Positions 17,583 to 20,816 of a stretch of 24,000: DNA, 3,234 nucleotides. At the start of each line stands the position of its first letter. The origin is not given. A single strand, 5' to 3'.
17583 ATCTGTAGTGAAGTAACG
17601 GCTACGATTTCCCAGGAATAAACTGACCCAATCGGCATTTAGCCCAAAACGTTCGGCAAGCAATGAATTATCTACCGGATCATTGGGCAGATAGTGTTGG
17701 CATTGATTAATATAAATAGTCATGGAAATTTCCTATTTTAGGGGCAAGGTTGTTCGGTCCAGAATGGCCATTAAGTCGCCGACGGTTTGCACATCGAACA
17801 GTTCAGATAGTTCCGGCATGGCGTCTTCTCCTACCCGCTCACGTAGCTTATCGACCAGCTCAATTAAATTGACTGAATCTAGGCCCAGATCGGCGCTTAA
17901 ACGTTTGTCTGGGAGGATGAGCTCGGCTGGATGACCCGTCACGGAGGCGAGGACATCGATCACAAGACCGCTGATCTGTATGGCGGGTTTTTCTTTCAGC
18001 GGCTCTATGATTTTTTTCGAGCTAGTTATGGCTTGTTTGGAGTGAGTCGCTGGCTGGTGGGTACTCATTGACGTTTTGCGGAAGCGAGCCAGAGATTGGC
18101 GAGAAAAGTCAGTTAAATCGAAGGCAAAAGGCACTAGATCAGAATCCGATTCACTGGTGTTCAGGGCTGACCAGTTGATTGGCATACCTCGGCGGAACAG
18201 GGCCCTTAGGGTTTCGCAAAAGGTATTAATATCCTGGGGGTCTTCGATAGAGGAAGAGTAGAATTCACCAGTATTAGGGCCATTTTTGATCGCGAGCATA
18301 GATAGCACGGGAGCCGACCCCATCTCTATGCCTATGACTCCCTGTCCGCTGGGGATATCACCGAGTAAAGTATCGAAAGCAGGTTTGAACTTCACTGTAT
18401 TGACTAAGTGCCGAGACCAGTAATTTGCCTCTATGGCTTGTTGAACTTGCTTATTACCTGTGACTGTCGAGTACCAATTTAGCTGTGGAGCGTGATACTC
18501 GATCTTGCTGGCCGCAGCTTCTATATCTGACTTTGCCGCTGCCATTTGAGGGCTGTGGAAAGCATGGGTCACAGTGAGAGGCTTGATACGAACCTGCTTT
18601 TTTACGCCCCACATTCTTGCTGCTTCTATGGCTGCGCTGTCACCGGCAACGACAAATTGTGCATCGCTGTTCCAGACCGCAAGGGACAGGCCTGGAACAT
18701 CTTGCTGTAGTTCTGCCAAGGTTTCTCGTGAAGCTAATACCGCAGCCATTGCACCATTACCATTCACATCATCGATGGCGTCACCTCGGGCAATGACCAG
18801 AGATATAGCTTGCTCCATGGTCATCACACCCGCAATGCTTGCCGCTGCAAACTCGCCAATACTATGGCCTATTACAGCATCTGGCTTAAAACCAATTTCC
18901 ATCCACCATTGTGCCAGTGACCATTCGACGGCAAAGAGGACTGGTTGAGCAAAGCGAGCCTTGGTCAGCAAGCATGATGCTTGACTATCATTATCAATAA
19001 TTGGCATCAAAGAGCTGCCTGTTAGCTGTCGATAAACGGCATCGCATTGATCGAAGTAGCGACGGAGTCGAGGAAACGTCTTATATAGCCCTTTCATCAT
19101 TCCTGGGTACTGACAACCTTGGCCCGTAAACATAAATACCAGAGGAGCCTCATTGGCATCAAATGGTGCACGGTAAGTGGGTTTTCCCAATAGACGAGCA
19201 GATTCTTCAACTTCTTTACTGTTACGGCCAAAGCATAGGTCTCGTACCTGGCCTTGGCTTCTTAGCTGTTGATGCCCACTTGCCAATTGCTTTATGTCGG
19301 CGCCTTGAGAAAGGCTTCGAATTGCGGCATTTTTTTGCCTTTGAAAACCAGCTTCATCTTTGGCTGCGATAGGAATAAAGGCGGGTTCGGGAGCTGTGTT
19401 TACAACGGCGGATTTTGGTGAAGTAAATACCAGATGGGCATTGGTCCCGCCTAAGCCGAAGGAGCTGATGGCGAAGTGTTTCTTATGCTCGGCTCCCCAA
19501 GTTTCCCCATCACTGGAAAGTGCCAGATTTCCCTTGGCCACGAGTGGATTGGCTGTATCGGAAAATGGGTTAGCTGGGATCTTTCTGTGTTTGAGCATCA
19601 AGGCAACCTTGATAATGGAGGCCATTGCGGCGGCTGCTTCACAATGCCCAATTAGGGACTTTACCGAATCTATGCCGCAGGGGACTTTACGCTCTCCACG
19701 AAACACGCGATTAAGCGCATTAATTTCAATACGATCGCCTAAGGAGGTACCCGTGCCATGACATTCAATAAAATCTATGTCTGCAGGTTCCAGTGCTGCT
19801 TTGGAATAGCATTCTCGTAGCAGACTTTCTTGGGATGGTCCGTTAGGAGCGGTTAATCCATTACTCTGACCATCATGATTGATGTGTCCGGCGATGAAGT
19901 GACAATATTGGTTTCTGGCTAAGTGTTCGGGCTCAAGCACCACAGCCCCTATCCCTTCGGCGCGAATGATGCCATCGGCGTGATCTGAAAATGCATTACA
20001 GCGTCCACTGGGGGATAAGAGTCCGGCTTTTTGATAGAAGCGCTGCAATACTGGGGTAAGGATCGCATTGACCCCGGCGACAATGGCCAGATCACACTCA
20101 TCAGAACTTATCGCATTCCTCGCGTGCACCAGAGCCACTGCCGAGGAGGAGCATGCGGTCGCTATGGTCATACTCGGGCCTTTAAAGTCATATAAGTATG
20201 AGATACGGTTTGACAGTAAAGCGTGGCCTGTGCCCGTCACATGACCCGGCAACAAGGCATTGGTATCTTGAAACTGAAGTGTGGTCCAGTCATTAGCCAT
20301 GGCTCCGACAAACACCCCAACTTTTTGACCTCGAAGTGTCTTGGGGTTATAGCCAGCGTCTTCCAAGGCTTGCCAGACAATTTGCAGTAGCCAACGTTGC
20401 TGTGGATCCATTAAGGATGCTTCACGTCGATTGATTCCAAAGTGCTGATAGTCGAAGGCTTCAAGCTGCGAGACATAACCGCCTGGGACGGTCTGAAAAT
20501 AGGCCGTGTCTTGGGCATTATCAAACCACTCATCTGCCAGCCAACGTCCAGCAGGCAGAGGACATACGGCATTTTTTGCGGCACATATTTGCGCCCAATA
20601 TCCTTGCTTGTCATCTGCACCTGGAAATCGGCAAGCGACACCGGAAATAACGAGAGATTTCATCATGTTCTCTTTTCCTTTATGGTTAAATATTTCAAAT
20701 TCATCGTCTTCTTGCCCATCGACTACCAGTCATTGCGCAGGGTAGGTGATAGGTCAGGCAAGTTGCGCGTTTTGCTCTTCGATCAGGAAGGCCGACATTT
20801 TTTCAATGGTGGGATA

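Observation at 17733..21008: Minimal KS-AT-ACP PKS module plus a free carrier protein as the likely source of the beta-ketoacyl partner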

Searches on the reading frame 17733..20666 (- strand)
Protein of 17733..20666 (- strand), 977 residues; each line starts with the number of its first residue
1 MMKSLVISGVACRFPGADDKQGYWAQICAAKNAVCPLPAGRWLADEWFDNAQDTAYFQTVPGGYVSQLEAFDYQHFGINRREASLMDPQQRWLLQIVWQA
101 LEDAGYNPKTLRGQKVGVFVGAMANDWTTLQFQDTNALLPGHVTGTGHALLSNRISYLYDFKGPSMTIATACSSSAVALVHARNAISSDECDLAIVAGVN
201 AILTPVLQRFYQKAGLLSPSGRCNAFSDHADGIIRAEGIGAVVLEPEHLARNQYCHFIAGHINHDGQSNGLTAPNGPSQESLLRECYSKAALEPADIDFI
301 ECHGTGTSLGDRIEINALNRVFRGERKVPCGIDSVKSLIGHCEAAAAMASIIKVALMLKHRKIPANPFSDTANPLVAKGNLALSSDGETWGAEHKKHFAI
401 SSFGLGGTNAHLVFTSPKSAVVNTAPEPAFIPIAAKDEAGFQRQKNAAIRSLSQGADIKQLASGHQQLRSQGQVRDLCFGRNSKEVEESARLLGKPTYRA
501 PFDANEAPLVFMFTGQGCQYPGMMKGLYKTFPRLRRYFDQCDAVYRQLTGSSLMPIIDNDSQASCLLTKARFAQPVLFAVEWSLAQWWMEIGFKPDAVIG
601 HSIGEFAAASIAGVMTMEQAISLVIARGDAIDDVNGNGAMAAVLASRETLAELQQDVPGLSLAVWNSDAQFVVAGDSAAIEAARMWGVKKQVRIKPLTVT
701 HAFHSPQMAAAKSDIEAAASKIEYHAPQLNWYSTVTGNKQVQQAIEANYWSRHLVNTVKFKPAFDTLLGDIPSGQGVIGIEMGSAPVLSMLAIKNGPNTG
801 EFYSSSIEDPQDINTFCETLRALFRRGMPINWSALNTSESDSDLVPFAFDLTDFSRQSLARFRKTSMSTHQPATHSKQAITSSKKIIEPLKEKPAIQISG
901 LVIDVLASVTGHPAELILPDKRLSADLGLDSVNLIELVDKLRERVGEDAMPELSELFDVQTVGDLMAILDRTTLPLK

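Call 4: search_protein_families(library=pfam, proteins=[window:17733-20666:-], max_evalue=0.01)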
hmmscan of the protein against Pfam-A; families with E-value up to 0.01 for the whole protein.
window:17733-20666:- (977 aa): 6 families
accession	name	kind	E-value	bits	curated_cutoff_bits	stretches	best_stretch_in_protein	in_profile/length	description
PF00109.32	ketoacyl-synt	-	2.5e-75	253.8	20.8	1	3-248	2-250/252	Beta-ketoacyl synthase, N-terminal domain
PF00698.26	Acyl_transf_1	-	1.7e-51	176.1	32.7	1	510-772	1-259/319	Acyl transferase domain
PF02801.28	Ketoacyl-synt_C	-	2.9e-38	131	20.8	1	259-366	6-115/119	Beta-ketoacyl synthase, C-terminal domain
PF00550.31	PP-binding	-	1.5e-08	35.2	20.8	1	902-967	3-65/67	Phosphopantetheine attachment site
PF16197.11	KAsynt_C_assoc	-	1.2e-06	29.3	33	1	385-475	17-107/111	Ketoacyl-synthetase C-terminal extension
PF00108.29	Thiolase_N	-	0.0024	17.7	26.4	1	162-200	75-113/260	Thiolase, N-terminal domain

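Call 6: find_encoding_contigs(protein=window:17733-20666:-, flank=10000, max_places=6)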
Protein window:17733-20666:- (977 aa): 17 contigs read that carry it; 6 places shown.
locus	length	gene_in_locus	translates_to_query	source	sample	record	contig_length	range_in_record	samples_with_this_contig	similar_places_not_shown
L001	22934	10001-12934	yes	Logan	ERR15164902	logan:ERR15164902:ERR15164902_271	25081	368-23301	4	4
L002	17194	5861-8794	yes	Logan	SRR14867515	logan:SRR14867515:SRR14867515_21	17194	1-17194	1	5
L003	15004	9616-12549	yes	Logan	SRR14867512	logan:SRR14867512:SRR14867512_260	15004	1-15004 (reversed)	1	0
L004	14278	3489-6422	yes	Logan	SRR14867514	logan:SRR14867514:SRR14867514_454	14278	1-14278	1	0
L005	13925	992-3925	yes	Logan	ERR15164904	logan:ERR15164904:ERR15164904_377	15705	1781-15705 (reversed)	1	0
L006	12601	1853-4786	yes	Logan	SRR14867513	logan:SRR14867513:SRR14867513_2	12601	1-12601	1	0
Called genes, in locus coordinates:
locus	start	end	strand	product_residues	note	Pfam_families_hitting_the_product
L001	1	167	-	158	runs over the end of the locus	PF08534:Redoxin, PF00578:AhpC-TSA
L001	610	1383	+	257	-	PF00364:Biotin_lipoyl (faint), PF25917:BSH_RND, PF25919:BSH_CusB (weak), PF25881:HH_YBHG (weak), PF25876:HH_MFP_RND, PF25963:Beta-barrel_AAEA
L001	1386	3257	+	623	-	PF04632:FUSC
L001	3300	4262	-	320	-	PF00970:FAD_binding_6 (weak), PF22290:DmmA-like_N (faint), PF00175:NAD_binding_1, PF00111:Fer2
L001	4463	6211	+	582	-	PF00501:AMP-binding, PF23024:AMP-dom_DIP2-like (weak)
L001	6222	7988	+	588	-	PF02770:Acyl-CoA_dh_M, PF00441:Acyl-CoA_dh_1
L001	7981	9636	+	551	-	PF02770:Acyl-CoA_dh_M, PF00441:Acyl-CoA_dh_1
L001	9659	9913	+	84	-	PF00550:PP-binding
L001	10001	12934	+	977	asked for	PF00109:ketoacyl-synt, PF02801:Ketoacyl-synt_C, PF16197:KAsynt_C_assoc (weak), PF00698:Acyl_transf_1, PF00550:PP-binding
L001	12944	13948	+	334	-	PF00195:Chal_sti_synt_N (weak), PF08545:ACP_syn_III, PF08541:ACP_syn_III_C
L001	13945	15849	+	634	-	-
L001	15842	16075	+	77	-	-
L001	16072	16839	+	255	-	PF00198:2-oxoacid_dh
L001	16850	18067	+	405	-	PF00890:FAD_binding_2 (faint), PF01134:GIDA (weak), PF01266:DAO (weak), PF01494:FAD_binding_3, PF07992:Pyr_redox_2 (weak), PF12831:FAD_oxidored (weak), PF13450:NAD_binding_8 (weak), PF08491:SE, +4 more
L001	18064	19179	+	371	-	PF06500:FrsA-like, PF00561:Abhydrolase_1, PF12697:Abhydrolase_6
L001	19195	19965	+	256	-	PF00561:Abhydrolase_1 (faint), PF00975:Thioesterase, PF12697:Abhydrolase_6 (weak)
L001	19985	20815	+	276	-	PF17837:4PPT_N, PF01648:ACPS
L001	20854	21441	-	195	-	PF00765:Autoind_synth, PF13444:Acetyltransf_5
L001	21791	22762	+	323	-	-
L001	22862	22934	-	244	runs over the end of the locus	PF03472:Autoind_bind, PF00196:GerE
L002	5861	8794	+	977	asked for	PF00109:ketoacyl-synt, PF02801:Ketoacyl-synt_C, PF16197:KAsynt_C_assoc (weak), PF00698:Acyl_transf_1, PF00550:PP-binding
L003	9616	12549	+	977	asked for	PF00109:ketoacyl-synt, PF02801:Ketoacyl-synt_C, PF16197:KAsynt_C_assoc (weak), PF00698:Acyl_transf_1, PF00550:PP-binding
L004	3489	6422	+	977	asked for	PF00109:ketoacyl-synt, PF02801:Ketoacyl-synt_C, PF16197:KAsynt_C_assoc (weak), PF00698:Acyl_transf_1, PF00550:PP-binding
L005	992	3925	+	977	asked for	PF00109:ketoacyl-synt, PF02801:Ketoacyl-synt_C, PF16197:KAsynt_C_assoc (weak), PF00698:Acyl_transf_1, PF00550:PP-binding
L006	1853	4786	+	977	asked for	PF00109:ketoacyl-synt, PF02801:Ketoacyl-synt_C, PF16197:KAsynt_C_assoc (weak), PF00698:Acyl_transf_1, PF00550:PP-binding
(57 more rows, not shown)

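Call 7: search_protein_families(library=ncbifam, proteins=[window:17733-20666:-], max_evalue=0.001)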
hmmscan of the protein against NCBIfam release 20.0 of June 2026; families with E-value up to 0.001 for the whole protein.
window:17733-20666:- (977 aa): 25 families
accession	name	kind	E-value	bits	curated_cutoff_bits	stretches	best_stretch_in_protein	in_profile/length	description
NF045894.1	PKS_plus_SDR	equivalog_domain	4.5e-218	727.1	1740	1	5-859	3-880/1515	type I polyketide synthase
NF040607.1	mycolic_Pks13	equivalog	1e-152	510.5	2100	2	5-434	103-537/1680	polyketide synthase Pks13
NF041183.1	Pks2_ls1_myc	equivalog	1e-110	370.8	2400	1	6-770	5-792/2086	sulfolipid-1 biosynthesis phthioceranic/hydroxyphthioceranic acid synthase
TIGR02813.1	omega_3_PfaA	subfamily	3.5e-77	259.5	1010.1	4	498-789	569-873/2582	polyketide-type polyunsaturated fatty acid synthase PfaA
NF037940.1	PKS_MbtD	equivalog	1.7e-41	142.3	1150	1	505-766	88-348/978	mycobactin polyketide synthase MbtD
TIGR00128.1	fabD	equivalog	6.3e-40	137.4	260.9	1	510-769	4-264/290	ACP S-malonyltransferase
TIGR03150.1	fabF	equivalog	1e-39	136.4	493.75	1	6-414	4-406/407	beta-ketoacyl-ACP synthase II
NF005589.0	PRK07314.1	subfamily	6.7e-37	127.2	387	1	2-415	3-410/413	beta-ketoacyl-ACP synthase II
NF006618.0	PRK09185.1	subfamily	8.3e-36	123.9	407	1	151-416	140-392/394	beta-ketoacyl-ACP synthase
NF053555.1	prodigi_MBC_PigJ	equivalog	7.6e-35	120.4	900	1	164-415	505-757/759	prodigiosin MBC biosynthesis protein PigJ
NF037941.1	PKS_NbtC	equivalog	1.1e-32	113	1150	1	506-888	94-481/1027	nocobactin polyketide synthase NbtC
NF004970.0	PRK06333.1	subfamily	3.5e-32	111.8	525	1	3-415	4-420/424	beta-ketoacyl-ACP synthase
NF005490.0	PRK07103.1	equivalog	5.5e-32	111.3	445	1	89-414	82-410/414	polyketide beta-ketoacyl:acyl carrier protein synthase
TIGR03131.1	malonate_mdcH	equivalog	2.9e-30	105.7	297.9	1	510-794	2-274/297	malonate decarboxylase subunit epsilon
NF058662.1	cispenta_AmcF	equivalog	1.5e-28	99.9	325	1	160-415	117-368/369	cispentacin biosynthesis acyltransferase subunit AmcF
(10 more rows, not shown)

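Call 8: find_homologous_proteins(query=window:17733-20666:-, max_evalue=1e-30)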
Query window:17733-20666:- (977 aa): 7876 proteins with E <= 1e-30 among 8000 candidates; the best 120 are listed.
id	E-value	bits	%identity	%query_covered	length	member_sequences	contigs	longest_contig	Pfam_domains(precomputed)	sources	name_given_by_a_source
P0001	0.0e+0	1832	100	81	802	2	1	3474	PF00109.33,PF02801.29,PF16197.12,PF00698.27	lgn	-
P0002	0.0e+0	1456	65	100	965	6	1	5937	PF00109.33,PF00550.32,PF02801.29,PF16197.12,PF00698.27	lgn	-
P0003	1.3e-238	813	32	98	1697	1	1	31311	PF00109.33,PF22621.3,PF00550.32,PF00108.30,PF02801.29,PF16197.12,PF00698.27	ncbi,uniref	ncbi:beta-ketoacyl synthase N-terminal-like domain-containing protein, partial [Amycolatopsis sp. NP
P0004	1.3e-224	766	-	-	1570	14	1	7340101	PF22336.3,PF00109.33,PF22621.3,PF00550.32,PF00108.30,PF02801.29,PF16197.12,PF00698.27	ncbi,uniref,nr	ncbi:type I polyketide synthase [Nostoc sp. ATCC 53789]|uniref:type I polyketide synthase n=1 Tax=No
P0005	1.8e-222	759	33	78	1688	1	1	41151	PF22336.3,PF00109.33,PF22621.3,PF00550.32,PF00108.30,PF02801.29,PF16197.12,PF00698.27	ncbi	ncbi:type I polyketide synthase, partial [Actinomadura rubrisoli]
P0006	5.1e-222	758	35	78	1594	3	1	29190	PF00109.33,PF22621.3,PF00550.32,PF00108.30,PF02801.29,PF16197.12,PF00698.27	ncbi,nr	ncbi:MAG TPA: beta-ketoacyl synthase N-terminal-like domain-containing protein, partial [Acidimicrob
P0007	8.3e-218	744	32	99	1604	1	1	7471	PF22336.3,PF00109.33,PF22621.3,PF00550.32,PF00108.30,PF02801.29,PF16197.12,PF00698.27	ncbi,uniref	ncbi:polyketide synthase, partial [Hyalangium sp.]|uniref:polyketide synthase n=1 Tax=Hyalangium sp.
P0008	3.3e-217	742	31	97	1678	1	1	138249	PF22336.3,PF00109.33,PF22621.3,PF00550.32,PF00108.30,PF02801.29,PF16197.12,PF00698.27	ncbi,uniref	ncbi:beta-ketoacyl synthase N-terminal-like domain-containing protein, partial [Dactylosporangium sp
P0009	5.1e-217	741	34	81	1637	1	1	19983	PF22336.3,PF00109.33,PF22621.3,PF00550.32,PF00108.30,PF02801.29,PF16197.12,PF00698.27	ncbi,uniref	ncbi:type I polyketide synthase, partial [Streptomyces sp. NRRL F-525]|uniref:type I polyketide synt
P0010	1.1e-213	730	30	96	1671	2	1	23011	PF22336.3,PF00109.33,PF22621.3,PF00550.32,PF00108.30,PF02801.29,PF16197.12,PF00698.27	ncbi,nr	ncbi:MAG: hypothetical protein QOI78_2775, partial [Actinomycetota bacterium]|nr:hypothetical protei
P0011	1.4e-213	730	33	98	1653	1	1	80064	PF22336.3,PF00109.33,PF22621.3,PF00550.32,PF00108.30,PF02801.29,PF16197.12,PF00698.27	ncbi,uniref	ncbi:beta-ketoacyl synthase N-terminal-like domain-containing protein, partial [Streptomyces sp. NPD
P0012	1.6e-213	730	30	99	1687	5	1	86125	PF22336.3,PF00109.33,PF22621.3,PF00550.32,PF00108.30,PF02801.29,PF16197.12,PF00698.27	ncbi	ncbi:Acyl transferase domain-containing protein, partial [Actinomadura meyerae]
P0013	7.8e-213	727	40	99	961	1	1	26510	PF22336.3,PF00109.33,PF22621.3,PF00550.32,PF02801.29,PF16197.12,PF00698.27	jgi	jgi:acyl transferase domain-containing protein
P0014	8.2e-213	727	30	97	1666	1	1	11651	PF22336.3,PF16073.11,PF00109.33,PF22621.3,PF00550.32,PF00108.30,PF02801.29,PF16197.12,PF00698.27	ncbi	ncbi:MAG TPA: type I polyketide synthase, partial [Microlunatus sp.]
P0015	5.7e-212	725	31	97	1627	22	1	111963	PF00109.33,PF22621.3,PF00550.32,PF00108.30,PF02801.29,PF16197.12,PF00698.27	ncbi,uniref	ncbi:beta-ketoacyl synthase N-terminal-like domain-containing protein, partial [Streptomyces sp. NPD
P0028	1.2e-206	707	40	99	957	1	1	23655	PF22336.3,PF00109.33,PF22621.3,PF00550.32,PF02801.29,PF16197.12,PF00698.27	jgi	jgi:acyl transferase domain-containing protein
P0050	3.2e-200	686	40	99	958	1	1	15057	PF00109.33,PF22621.3,PF00550.32,PF02801.29,PF16197.12,PF00698.27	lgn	-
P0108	2.4e-186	640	38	99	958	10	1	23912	PF00109.33,PF00550.32,PF02801.29,PF16197.12,PF00698.27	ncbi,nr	ncbi:MAG: beta-ketoacyl synthase N-terminal-like domain-containing protein [Gammaproteobacteria bact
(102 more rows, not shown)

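Call 9: find_related_loci(query=window:17733-20666:-, collection=genome_contigs, flank=10000)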
Query window:17733-20666:- (977 aa) in genome_contigs; peptide patterns used: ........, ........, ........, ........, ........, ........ (x = any residue, [..] = any of these).
36 stretches matched a pattern; 17 encode a relative of the query (tblastn E <= 1e-3); 17 distinct loci.
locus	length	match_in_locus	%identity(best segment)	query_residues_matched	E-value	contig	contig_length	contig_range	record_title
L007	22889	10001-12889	64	1-974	0e+0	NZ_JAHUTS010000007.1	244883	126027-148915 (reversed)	Enterovibrio paralichthyis strain NIFS-20-8 7, whole genome shotgun sequence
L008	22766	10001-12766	25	5-855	2e-58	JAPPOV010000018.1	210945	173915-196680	MAG: Gemmatimonadota bacterium isolate SB9155_S4_bin_5 NODE_7_length_210945_cov_17.4842, whole genome shotgun sequence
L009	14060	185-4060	30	2-965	2e-43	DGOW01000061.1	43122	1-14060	MAG TPA_asm: Gemmatimonadales bacterium UBA4456 UBA4456_contig_1900, whole genome shotgun sequence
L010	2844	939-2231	30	2-413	3e-43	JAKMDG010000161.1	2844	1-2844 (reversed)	MAG: Longimicrobiales bacterium isolate MOX_bin14 alldata_k127_466835, whole genome shotgun sequence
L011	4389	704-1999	31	2-414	1e-42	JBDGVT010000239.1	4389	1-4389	MAG: Gemmatimonadota bacterium isolate M3-2_Bin_177 M3-2_Bin_177_scaffold_129277, whole genome shotgun sequence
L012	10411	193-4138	30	2-965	9e-42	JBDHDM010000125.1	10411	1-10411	MAG: Gemmatimonadota bacterium isolate M8-32_Bin_247 M8-32_Bin_247_scaffold_23856, whole genome shotgun sequence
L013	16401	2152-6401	29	2-965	2e-40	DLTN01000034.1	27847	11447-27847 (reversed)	MAG TPA_asm: Gemmatimonadales bacterium UBA7835 UBA7835_contig_45566, whole genome shotgun sequence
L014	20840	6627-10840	25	5-965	2e-57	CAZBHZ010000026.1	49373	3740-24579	MAG TPA_asm: uncultured Gemmatimonadaceae bacterium isolate SRP134809_co1_426 genome assembly, contig: NODE_1194_length_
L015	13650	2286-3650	29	2-429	7e-40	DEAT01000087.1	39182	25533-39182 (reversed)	MAG TPA_asm: Gemmatimonadales bacterium UBA2975 UBA2975_contig_751, whole genome shotgun sequence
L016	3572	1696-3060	29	2-429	3e-39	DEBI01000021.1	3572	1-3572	MAG TPA_asm: Gemmatimonadales bacterium UBA2960 UBA2960_contig_14445, whole genome shotgun sequence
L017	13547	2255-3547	29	2-413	6e-37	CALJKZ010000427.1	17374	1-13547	MAG TPA_asm: uncultured Gemmatimonadales bacterium isolate SRR7515930_bin.34_CONCOCT_v1.1_MAG genome assembly, contig: E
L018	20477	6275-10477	25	5-965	4e-58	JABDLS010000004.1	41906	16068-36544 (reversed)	MAG: Gemmatimonadetes bacterium isolate SS_bin_81 k127_2086045, whole genome shotgun sequence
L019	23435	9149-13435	28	5-965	7e-42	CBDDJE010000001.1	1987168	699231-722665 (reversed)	MAG: Longimicrobiales bacterium isolate 6353df98-31e2-49de-988c-97e44199e14f genome assembly, contig: contig_1, whole ge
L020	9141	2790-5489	28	5-414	4e-35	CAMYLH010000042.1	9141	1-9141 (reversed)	MAG: uncultured Desulfobacterales bacterium isolate FCS_M_Desulfobacterota_02 genome assembly, contig: scaffold_7628, wh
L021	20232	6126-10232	26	5-965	2e-60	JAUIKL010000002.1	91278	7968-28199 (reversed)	MAG: Gemmatimonadota bacterium isolate Co_bin.358 NODE_2278_length_91278_cov_3.855284, whole genome shotgun sequence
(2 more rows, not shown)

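Call 13: list_cluster_members(proteins=[window:17733-20666:-, window:16719-17723:-, window:21031-22686:-])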
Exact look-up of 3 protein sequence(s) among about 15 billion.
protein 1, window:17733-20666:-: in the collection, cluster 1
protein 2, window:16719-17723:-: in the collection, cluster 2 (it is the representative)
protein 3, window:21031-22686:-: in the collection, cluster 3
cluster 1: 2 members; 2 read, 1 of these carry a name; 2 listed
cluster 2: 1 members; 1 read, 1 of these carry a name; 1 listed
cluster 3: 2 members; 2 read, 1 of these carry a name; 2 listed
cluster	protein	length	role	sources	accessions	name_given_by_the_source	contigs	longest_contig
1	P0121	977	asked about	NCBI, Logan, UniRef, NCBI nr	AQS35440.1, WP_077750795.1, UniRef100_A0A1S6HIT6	polyketide synthase family protein [Shewanella psychrophila] | Polyketide synthase family protein n=1 Tax=Shewanella psychrophila TaxID=225848 ... | type I polyketide synthase [Shewanella psychrophila]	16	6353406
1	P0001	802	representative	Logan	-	-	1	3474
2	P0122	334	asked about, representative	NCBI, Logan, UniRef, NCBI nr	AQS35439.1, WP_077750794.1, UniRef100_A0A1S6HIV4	3-oxoacyl-(acyl-carrier-protein) synthase III [Shewanella psychrophila] | 3-oxoacyl-(Acyl-carrier-protein) synthase III n=1 Tax=Shewanella psychrophila ... | 3-oxoacyl-ACP synthase III family protein [Shewanella psychrophila]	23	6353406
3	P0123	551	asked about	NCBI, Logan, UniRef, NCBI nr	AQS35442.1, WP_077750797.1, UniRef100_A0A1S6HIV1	acyl-CoA dehydrogenase [Shewanella psychrophila] | Acyl-CoA dehydrogenase n=1 Tax=Shewanella psychrophila TaxID=225848 RepID=A0A1S6HIV1_9GAMM | acyl-CoA dehydrogenase family protein [Shewanella psychrophila]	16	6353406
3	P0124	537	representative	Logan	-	-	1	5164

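Call 14: find_encoding_contigs(protein=P0013, flank=10000, max_places=2)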
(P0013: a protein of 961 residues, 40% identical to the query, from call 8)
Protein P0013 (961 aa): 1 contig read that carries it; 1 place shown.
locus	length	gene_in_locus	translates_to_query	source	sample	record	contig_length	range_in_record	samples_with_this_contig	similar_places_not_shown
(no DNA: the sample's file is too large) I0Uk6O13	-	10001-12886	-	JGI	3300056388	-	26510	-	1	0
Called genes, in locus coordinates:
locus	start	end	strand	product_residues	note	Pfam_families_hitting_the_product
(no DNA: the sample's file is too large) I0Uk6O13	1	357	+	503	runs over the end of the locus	PF13007:LZ_Tnp_IS66, PF13005:zf-IS66, PF03050:DDE_Tnp_IS66, PF13817:DDE_Tnp_IS66_C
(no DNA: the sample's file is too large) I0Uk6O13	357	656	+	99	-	-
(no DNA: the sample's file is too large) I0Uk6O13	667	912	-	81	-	-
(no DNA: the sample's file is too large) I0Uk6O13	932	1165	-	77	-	PF01527:HTH_Tnp_1, PF13518:HTH_28 (weak)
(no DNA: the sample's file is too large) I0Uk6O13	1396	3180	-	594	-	PF21211:FkbH_N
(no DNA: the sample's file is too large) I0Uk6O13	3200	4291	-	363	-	PF03060:NMO, PF05690:ThiG (weak)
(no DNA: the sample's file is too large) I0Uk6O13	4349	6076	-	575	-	PF00501:AMP-binding, PF23024:AMP-dom_DIP2-like (weak)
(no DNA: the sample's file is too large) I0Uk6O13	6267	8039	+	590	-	PF02770:Acyl-CoA_dh_M, PF00441:Acyl-CoA_dh_1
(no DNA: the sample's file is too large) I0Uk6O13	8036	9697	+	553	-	PF02770:Acyl-CoA_dh_M, PF00441:Acyl-CoA_dh_1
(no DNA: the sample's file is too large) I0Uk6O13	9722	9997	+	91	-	PF00550:PP-binding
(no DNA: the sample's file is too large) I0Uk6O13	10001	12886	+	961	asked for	PF00109:ketoacyl-synt, PF02801:Ketoacyl-synt_C, PF16197:KAsynt_C_assoc, PF22336:RhiE-like_linker (weak), PF22621:CurL-like_PKS_C (weak), PF00698:Acyl_transf_1, PF00550:PP-binding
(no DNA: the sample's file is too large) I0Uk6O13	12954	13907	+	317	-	PF08545:ACP_syn_III, PF08541:ACP_syn_III_C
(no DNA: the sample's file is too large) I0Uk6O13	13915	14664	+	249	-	PF00198:2-oxoacid_dh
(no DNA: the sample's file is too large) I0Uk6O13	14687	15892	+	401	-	PF01494:FAD_binding_3, PF12831:FAD_oxidored (faint), PF08491:SE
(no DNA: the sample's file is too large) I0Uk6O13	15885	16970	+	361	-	-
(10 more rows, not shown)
